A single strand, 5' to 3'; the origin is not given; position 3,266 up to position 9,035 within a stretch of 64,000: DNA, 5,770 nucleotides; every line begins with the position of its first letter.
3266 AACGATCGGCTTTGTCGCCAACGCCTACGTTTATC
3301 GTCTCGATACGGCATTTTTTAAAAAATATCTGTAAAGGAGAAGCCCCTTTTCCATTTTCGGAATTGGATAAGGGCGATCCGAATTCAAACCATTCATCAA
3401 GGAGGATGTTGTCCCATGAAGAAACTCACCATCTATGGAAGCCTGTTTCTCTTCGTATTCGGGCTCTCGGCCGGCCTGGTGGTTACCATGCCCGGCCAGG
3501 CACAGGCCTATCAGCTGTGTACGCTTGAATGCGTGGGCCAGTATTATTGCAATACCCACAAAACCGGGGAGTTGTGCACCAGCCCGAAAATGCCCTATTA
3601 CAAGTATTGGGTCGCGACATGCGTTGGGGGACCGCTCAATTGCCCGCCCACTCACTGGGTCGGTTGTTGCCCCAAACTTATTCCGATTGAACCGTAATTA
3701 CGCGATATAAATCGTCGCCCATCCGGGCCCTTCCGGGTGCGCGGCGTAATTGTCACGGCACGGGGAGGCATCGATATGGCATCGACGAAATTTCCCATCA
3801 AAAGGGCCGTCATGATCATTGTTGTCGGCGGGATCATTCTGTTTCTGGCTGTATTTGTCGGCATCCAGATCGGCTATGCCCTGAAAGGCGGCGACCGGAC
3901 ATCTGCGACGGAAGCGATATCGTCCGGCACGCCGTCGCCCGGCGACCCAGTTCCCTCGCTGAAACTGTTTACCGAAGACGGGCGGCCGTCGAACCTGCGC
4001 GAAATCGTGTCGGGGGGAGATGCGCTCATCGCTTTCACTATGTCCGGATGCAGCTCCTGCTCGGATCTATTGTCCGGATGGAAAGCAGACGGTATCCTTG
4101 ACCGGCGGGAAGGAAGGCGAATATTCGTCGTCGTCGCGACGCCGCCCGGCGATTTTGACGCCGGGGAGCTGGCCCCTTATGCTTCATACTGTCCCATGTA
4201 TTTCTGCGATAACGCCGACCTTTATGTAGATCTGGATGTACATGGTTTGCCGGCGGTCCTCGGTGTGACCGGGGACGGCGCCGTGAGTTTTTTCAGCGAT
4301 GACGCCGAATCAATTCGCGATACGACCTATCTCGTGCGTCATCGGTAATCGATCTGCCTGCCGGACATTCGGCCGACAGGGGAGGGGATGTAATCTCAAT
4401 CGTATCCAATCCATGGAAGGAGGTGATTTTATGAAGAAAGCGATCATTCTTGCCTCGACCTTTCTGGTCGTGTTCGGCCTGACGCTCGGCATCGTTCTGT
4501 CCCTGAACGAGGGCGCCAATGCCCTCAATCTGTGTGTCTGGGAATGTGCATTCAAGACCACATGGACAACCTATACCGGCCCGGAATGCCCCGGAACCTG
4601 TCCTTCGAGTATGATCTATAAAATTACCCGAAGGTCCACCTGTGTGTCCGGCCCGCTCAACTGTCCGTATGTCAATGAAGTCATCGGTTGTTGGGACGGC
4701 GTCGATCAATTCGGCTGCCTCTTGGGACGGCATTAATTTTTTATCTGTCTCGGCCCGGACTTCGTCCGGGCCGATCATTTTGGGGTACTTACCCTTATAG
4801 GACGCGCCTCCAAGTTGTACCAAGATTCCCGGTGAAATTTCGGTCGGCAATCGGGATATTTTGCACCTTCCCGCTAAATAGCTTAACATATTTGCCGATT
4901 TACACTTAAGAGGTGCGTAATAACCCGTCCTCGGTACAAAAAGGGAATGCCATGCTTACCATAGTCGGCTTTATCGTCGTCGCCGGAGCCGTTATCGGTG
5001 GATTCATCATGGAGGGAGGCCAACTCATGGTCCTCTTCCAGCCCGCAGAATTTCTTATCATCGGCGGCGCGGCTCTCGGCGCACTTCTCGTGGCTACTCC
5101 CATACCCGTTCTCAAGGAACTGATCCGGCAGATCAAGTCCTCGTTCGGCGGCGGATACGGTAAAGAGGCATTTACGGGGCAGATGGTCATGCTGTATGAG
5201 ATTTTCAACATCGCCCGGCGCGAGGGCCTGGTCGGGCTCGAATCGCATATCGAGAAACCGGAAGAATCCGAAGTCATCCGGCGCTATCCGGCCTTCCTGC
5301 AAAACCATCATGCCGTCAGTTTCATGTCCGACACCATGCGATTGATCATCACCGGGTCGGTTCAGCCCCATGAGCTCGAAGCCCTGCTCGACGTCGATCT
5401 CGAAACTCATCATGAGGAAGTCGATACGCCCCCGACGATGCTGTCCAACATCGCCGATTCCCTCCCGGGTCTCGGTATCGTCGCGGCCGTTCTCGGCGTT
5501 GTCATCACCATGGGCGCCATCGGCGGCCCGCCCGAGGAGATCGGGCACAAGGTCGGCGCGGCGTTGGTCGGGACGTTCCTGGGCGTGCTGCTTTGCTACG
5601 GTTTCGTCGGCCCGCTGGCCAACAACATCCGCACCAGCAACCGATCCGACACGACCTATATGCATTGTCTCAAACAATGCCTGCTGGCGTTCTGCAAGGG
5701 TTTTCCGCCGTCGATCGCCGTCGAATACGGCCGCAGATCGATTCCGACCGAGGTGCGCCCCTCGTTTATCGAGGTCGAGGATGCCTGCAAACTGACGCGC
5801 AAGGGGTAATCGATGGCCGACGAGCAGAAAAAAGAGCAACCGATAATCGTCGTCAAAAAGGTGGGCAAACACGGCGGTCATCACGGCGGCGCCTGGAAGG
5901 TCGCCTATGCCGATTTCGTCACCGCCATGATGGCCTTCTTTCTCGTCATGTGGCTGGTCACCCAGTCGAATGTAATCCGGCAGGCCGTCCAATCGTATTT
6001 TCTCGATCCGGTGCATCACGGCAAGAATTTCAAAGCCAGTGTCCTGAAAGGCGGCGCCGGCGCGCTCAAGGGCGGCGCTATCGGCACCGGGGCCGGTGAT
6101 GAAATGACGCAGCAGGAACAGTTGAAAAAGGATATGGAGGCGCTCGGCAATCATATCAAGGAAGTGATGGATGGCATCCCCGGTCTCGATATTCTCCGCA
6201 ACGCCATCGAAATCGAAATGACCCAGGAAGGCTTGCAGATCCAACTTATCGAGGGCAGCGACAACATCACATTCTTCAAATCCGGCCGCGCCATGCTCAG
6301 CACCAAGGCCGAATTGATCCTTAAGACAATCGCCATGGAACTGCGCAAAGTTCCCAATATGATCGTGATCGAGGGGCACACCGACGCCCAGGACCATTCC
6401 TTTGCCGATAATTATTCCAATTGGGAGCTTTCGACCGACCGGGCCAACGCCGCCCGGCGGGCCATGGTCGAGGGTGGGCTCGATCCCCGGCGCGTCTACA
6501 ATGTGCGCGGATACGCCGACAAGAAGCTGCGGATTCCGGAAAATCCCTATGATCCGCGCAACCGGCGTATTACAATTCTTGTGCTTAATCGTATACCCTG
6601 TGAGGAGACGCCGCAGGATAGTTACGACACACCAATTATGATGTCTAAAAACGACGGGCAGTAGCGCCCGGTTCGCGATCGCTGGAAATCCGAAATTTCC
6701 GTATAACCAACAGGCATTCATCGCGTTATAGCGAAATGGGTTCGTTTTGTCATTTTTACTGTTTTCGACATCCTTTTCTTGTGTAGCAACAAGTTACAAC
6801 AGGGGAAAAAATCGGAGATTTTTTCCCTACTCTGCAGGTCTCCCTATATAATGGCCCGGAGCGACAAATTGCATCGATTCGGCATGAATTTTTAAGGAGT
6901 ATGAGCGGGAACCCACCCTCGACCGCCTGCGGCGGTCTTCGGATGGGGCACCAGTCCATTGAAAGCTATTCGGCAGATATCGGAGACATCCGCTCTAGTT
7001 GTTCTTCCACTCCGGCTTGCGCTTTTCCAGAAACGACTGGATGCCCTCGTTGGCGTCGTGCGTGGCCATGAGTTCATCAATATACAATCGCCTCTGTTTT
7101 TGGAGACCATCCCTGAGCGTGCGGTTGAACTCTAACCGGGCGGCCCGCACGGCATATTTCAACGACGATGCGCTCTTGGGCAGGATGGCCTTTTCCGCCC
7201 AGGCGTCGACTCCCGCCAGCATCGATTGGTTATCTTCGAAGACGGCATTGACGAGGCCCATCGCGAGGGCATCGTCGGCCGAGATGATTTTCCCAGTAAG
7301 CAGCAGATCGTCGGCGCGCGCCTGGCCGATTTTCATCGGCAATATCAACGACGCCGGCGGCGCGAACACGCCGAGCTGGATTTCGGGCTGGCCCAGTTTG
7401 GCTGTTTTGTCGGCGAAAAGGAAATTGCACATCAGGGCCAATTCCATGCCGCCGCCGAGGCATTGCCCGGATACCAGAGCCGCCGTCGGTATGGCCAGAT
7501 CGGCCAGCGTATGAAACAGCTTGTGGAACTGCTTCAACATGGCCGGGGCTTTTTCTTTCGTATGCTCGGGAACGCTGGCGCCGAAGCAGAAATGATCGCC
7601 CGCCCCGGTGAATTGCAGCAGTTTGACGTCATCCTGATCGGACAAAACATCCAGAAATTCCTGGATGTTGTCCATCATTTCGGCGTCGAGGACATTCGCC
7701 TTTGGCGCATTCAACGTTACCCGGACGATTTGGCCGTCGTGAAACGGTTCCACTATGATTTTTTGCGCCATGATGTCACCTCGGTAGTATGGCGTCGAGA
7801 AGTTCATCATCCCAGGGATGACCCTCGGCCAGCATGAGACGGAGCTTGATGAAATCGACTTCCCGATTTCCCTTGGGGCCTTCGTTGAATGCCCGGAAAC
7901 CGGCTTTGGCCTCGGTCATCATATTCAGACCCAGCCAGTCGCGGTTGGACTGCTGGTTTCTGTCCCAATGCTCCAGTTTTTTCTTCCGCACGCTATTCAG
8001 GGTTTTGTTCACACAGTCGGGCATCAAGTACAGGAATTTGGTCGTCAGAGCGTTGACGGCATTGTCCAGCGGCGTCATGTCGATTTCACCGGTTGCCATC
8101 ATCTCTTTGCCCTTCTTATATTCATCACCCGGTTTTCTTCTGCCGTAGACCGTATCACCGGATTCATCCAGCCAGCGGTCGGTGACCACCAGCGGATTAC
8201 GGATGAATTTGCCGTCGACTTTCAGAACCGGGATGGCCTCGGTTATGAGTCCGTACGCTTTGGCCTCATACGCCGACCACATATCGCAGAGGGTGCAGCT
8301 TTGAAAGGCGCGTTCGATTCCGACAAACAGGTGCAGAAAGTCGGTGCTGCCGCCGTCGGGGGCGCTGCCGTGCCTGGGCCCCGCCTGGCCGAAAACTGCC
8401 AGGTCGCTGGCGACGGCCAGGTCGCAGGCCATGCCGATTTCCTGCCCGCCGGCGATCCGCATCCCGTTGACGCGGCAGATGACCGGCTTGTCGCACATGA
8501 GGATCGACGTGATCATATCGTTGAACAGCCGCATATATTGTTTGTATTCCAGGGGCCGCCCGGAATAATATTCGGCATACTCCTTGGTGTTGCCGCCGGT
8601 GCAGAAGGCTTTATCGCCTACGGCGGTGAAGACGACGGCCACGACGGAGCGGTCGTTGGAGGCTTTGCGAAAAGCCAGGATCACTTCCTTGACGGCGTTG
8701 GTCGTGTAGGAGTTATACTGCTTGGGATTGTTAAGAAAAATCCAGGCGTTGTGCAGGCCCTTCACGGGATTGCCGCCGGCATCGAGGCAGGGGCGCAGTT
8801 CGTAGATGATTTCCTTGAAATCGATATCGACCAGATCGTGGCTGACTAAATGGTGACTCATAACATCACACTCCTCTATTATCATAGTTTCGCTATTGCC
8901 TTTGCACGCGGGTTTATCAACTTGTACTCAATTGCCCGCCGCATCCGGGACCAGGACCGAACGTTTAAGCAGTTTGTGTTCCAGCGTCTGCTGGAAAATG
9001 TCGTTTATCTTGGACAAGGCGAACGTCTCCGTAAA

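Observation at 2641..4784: Tandemly duplicated unit: membrane-anchored TlpA-like oxidoreductase + Sec-exported 8-Cys peptide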

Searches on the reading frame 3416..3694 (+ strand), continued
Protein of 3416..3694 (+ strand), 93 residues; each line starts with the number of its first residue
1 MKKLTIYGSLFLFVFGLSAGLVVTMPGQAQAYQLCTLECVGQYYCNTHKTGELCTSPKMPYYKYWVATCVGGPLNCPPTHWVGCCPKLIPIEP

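Call 88: fold_search(model_id=the predicted structure, library=viral)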
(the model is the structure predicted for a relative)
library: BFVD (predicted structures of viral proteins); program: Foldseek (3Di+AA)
matches with E <= 10: 93; with E <= 0.001: 0
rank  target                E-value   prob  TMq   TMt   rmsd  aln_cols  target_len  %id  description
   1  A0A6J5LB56            1.5e+00  0.51  0.35  0.51   4.1        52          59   17  Uncharacterized protein [uncultured Caudovirales phage]
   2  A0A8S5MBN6            1.5e+00  0.10  0.25  0.32   8.7        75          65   13  Uncharacterized protein [Podoviridae sp. ct53O25]
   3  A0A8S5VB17            1.9e+00  0.13  0.29  0.30  20.1        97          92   11  Uncharacterized protein [Siphoviridae sp. ct0vA12]
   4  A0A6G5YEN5            2.0e+00  0.14  0.29  0.29   8.7        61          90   10  (no name in the UniProt tables at hand)
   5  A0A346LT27            2.0e+00  0.02  0.14  0.06  16.6        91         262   11  Core protein (Fragment) [Hepatitis B virus]
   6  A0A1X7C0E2            2.6e+00  0.09  0.23  0.16   9.4        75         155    8  (no name in the UniProt tables at hand)
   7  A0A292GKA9            2.7e+00  0.10  0.27  0.20  10.3        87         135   10  (no name in the UniProt tables at hand)
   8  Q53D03                2.9e+00  0.08  0.24  0.22  18.9        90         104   11  JM67 [macacine gammaherpesvirus 11]
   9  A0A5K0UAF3            3.3e+00  0.07  0.26  0.07   9.1        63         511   10  Serine/threonine protein kinase [Yasminevirus sp. GU-2018]
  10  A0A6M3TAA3            3.5e+00  0.11  0.34  0.29   5.7        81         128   15  Putative DNA primase [Pseudomonas phage MR4]
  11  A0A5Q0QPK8            3.7e+00  0.06  0.25  0.20   6.3        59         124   15  Pol protein (Fragment) [Simian foamy virus]
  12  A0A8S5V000            3.9e+00  0.13  0.38  0.31   6.0        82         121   12  Picornaviridae P3A protein [Siphoviridae sp. ctJT77]
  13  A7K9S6                3.9e+00  0.05  0.23  0.23   9.6        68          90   13  Uncharacterized protein z666L [Chlorovirus heliozoae]
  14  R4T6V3                3.9e+00  0.04  0.24  0.29  11.4        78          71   14  Uncharacterized protein [Halogranum tailed virus 1]
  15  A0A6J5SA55            4.2e+00  0.08  0.20  0.03   4.6        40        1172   12  Gene product 88 domain-containing protein [uncultured Caudovirales phage]
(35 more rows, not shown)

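Call 94: search_dna_similar(query=window:3416-3694:+, collection=phages, mode=protein, max_evalue=0.01, max_rows=5)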
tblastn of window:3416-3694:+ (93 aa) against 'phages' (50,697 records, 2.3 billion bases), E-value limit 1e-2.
No match.

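Call 95: search_dna_similar(query=window:3416-3694:+, collection=plasmids, mode=protein, max_evalue=0.01, max_rows=5)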
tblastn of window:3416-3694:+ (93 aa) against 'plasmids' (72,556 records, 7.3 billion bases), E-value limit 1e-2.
No match.

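Call 96: find_related_loci(query=A7, collection=viral_contigs, flank=5000)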
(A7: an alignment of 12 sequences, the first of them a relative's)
Query A7 (93 aa) in viral_contigs; peptide patterns used: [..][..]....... (x = any residue, [..] = any of these).
11 stretches matched a pattern, but none encodes a relative of the query by tblastn (E <= 1e-3).

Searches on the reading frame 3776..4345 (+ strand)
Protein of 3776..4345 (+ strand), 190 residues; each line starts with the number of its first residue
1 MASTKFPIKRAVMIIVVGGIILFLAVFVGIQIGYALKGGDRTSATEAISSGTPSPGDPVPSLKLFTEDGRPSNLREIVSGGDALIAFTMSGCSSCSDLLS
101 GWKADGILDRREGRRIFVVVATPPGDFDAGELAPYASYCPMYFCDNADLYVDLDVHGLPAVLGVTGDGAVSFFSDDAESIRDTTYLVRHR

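Call 7: search_protein_families(library=pfam, proteins=[window:3776-4345:+], max_evalue=1)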
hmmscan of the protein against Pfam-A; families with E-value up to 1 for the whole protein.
window:3776-4345:+ (190 aa): 2 families
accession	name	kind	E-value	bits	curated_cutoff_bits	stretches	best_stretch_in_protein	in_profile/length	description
PF13687.11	DUF4153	-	0.091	12.3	27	1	8-45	168-208/373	Domain of unknown function (DUF4153)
PF00578.27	AhpC-TSA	-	0.21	12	26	0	55-98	1-44/124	AhpC/TSA family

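Call 8: search_protein_families(library=ncbifam, proteins=[window:3776-4345:+], max_evalue=1)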
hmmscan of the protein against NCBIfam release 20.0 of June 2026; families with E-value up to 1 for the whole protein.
window:3776-4345:+ (190 aa): 1 family
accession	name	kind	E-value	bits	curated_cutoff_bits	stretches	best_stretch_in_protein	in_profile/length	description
TIGR02661.1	MauD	equivalog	0.19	11.2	188.6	1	40-100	32-94/189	methylamine dehydrogenase accessory protein MauD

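Call 73: search_protein_families(library=padloc, proteins=[window:3776-4345:+], max_evalue=0.1)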
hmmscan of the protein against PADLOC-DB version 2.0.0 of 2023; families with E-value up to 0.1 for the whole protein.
window:3776-4345:+ (190 aa): 0 families

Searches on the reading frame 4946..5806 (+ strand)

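Call 70: search_protein_families(library=pfam, proteins=[window:4946-5806:+], max_evalue=0.00001)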
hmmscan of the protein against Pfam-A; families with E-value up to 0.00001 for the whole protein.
window:4946-5806:+ (287 aa): 2 families
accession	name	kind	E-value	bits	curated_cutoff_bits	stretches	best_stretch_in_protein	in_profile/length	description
PF20560.3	MotA_N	-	8.6e-24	84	27.3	1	6-94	1-91/91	Motility protein A N-terminal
PF01618.21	MotA_ExbB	-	6.6e-10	39.3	22.9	1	126-237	9-123/127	MotA/TolQ/ExbB proton channel family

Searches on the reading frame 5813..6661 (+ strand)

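Call 70: search_protein_families(library=pfam, proteins=[window:5813-6661:+], max_evalue=0.00001)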
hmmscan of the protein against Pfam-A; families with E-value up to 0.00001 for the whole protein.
window:5813-6661:+ (283 aa): 2 families
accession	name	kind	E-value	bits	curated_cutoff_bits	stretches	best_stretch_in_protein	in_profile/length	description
PF13677.11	MotB_plug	-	4.1e-16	58.7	24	1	18-63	8-54/58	Membrane MotB of proton-channel complex MotA/MotB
PF00691.25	OmpA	-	7.8e-15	55.5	27.2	1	154-247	1-92/98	OmpA family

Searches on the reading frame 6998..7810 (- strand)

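Call 70: search_protein_families(library=pfam, proteins=[window:6998-7810:-], max_evalue=0.00001)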
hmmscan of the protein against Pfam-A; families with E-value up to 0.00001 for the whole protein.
window:6998-7810:- (271 aa): 2 families
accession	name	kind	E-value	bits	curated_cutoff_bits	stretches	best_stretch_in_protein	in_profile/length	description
PF00378.25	ECH_1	-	6.7e-44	150.5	27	1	27-270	5-250/251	Enoyl-CoA hydratase/isomerase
PF16113.10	ECH_2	-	5.2e-25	89.1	27.2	1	30-195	3-176/335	Enoyl-CoA hydratase/isomerase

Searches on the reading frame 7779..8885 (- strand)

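Call 70: search_protein_families(library=pfam, proteins=[window:7779-8885:-], max_evalue=0.00001)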
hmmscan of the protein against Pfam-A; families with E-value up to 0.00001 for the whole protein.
window:7779-8885:- (369 aa): 2 families
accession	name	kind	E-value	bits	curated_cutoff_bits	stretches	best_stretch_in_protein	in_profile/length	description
PF00378.25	ECH_1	-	1.3e-37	129.9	27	1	49-227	9-183/251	Enoyl-CoA hydratase/isomerase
PF16113.10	ECH_2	-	2.3e-17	63.9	27.2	1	48-186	3-141/335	Enoyl-CoA hydratase/isomerase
